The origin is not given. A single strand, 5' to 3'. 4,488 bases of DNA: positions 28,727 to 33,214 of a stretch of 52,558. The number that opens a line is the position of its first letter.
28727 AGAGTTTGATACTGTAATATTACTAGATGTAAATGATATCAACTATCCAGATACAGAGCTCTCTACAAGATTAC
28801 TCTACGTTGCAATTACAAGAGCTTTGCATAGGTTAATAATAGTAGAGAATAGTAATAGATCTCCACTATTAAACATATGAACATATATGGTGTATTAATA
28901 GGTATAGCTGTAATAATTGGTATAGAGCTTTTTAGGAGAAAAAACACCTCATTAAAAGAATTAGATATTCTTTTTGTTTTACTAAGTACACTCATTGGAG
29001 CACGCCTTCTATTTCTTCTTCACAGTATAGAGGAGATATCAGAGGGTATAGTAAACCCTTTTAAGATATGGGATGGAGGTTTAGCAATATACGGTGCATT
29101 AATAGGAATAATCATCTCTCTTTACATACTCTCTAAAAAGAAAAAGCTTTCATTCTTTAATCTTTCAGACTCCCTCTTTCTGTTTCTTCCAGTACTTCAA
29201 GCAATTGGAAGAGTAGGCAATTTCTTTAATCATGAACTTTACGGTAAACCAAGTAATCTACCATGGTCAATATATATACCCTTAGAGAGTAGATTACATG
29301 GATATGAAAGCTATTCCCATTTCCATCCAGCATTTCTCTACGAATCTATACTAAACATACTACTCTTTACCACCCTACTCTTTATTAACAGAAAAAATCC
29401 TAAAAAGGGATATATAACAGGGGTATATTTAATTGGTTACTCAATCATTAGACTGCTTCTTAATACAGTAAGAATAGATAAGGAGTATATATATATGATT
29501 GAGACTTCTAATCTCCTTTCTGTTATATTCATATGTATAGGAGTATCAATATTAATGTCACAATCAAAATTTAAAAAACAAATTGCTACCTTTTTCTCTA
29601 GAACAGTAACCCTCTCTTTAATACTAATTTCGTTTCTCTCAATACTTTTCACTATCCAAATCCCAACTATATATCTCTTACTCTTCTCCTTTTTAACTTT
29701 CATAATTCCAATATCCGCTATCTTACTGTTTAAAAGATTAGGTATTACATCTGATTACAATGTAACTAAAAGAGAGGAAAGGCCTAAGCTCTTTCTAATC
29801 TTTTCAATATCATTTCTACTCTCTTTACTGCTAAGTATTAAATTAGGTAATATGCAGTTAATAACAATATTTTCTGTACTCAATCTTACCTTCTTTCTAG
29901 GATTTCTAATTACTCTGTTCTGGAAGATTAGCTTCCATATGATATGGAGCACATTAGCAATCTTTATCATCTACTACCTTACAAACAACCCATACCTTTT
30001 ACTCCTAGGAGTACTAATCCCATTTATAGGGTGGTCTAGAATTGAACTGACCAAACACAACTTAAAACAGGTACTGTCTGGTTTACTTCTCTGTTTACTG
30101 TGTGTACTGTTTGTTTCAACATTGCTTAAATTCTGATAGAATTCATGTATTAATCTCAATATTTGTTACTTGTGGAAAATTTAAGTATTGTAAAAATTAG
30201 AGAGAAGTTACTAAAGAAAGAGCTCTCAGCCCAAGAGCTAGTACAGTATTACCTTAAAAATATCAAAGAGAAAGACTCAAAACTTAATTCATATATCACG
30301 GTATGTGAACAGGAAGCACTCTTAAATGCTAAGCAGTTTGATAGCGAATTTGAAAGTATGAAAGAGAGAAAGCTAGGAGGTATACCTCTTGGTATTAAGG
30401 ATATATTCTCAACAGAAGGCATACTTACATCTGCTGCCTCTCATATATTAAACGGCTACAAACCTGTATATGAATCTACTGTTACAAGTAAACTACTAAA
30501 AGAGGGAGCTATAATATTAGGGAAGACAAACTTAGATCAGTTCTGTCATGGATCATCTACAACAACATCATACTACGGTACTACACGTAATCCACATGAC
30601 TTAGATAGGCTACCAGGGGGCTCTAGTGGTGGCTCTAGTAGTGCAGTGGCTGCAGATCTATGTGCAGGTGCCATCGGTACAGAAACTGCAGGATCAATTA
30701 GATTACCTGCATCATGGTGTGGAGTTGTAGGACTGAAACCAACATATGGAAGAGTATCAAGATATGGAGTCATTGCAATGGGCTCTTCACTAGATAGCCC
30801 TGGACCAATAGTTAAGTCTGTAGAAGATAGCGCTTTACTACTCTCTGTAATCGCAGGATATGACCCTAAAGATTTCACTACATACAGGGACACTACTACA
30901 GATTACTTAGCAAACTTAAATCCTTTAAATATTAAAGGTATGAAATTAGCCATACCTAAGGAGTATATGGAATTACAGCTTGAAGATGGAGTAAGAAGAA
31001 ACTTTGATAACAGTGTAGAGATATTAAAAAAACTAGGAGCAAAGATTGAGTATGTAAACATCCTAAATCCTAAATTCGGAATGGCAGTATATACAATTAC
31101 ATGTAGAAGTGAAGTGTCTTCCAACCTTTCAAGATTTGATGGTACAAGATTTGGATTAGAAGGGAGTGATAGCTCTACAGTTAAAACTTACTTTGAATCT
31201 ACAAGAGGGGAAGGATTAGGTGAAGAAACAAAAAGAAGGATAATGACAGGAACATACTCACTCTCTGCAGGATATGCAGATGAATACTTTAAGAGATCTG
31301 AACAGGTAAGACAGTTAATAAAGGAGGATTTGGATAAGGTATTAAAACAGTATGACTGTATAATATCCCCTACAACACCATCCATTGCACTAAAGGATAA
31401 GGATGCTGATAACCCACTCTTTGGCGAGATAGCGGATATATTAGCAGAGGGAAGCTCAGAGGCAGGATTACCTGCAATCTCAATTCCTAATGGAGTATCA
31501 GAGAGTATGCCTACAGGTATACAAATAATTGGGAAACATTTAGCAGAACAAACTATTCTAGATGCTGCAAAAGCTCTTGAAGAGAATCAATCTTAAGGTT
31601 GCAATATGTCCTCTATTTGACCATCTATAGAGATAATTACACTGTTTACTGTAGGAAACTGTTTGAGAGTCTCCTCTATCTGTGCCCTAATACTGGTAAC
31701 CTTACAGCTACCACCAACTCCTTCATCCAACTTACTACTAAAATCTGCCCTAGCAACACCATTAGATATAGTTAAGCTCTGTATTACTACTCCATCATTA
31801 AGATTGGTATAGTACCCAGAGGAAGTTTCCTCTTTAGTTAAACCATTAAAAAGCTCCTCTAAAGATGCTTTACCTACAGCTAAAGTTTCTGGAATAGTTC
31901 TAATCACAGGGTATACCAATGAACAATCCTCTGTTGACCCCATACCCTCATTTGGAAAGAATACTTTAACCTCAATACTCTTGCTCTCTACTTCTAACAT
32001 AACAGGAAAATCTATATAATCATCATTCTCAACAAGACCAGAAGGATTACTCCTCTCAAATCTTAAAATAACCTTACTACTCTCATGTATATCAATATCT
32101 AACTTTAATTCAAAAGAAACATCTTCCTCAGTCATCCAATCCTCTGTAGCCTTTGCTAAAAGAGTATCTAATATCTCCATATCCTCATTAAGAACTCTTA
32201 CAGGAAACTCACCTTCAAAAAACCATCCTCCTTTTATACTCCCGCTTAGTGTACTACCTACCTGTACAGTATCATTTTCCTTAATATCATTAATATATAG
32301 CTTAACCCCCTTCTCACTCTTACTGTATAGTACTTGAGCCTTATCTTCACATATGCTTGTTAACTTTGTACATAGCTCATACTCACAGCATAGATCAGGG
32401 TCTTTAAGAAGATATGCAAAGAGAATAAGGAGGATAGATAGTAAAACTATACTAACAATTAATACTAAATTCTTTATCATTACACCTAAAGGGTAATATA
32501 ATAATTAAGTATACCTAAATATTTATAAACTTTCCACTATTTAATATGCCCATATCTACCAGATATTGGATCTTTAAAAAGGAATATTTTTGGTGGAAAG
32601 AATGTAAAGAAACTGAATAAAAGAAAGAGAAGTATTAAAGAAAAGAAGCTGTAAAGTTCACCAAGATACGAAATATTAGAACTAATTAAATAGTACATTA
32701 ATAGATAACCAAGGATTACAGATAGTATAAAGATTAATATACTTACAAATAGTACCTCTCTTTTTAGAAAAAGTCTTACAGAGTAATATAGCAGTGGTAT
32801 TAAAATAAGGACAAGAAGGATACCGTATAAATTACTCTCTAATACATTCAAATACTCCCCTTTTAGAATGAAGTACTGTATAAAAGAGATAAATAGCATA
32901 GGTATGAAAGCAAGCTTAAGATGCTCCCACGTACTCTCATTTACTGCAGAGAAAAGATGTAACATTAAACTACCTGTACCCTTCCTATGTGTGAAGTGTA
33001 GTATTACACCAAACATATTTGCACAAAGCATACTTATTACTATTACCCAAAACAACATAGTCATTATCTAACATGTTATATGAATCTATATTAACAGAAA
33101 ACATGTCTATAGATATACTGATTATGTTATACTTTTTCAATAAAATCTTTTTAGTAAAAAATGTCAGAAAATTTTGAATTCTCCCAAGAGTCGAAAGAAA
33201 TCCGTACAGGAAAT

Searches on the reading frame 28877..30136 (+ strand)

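Call 64: search_protein_families(library=pfam, proteins=[window:28877-30136:+], max_evalue=0.0001)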
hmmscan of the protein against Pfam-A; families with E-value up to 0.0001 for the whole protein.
window:28877-30136:+ (419 aa): 1 family
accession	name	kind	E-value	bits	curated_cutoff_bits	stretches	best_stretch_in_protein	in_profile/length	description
PF01790.23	LGT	-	2.6e-52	178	24.9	1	2-227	12-239/240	Prolipoprotein diacylglyceryl transferase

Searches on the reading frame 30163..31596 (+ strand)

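Call 64: search_protein_families(library=pfam, proteins=[window:30163-31596:+], max_evalue=0.0001)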
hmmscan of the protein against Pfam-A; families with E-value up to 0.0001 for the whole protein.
window:30163-31596:+ (477 aa): 1 family
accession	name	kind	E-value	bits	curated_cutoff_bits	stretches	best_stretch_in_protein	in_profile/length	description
PF01425.27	Amidase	-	5.6e-127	424.9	27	1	25-466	1-445/445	Amidase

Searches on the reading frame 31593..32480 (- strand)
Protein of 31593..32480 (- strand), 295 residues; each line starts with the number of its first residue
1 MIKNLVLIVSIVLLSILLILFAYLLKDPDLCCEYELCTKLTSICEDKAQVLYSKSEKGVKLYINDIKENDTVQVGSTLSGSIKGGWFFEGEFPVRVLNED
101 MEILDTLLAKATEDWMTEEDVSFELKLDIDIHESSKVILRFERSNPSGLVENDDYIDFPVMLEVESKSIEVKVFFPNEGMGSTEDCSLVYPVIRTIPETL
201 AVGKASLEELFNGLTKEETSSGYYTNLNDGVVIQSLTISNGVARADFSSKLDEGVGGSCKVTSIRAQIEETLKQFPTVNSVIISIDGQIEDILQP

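Call 64: search_protein_families(library=pfam, proteins=[window:31593-32480:-], max_evalue=0.0001)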
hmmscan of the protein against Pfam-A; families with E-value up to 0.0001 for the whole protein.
window:31593-32480:- (295 aa): 1 family
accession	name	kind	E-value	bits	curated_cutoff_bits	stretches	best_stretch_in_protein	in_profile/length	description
PF10646.14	Germane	-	7.4e-14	52.8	23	1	173-288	2-114/117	Sporulation and spore germination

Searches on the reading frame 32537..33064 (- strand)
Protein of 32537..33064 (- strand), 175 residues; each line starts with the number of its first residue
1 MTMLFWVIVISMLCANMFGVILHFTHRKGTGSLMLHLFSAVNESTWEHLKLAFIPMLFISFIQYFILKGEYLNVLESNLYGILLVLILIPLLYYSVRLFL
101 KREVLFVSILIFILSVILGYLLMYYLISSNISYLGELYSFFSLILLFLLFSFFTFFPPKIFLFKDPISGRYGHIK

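Call 10: search_protein_families(library=pfam, proteins=[window:32537-33064:-], max_evalue=0.001)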
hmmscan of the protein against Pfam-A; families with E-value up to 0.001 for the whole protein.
window:32537-33064:- (175 aa): 1 family
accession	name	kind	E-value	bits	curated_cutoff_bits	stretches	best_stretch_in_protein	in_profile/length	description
PF20122.4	DUF6512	-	1.1e-21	78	26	1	8-172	13-180/181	Family of unknown function (DUF6512)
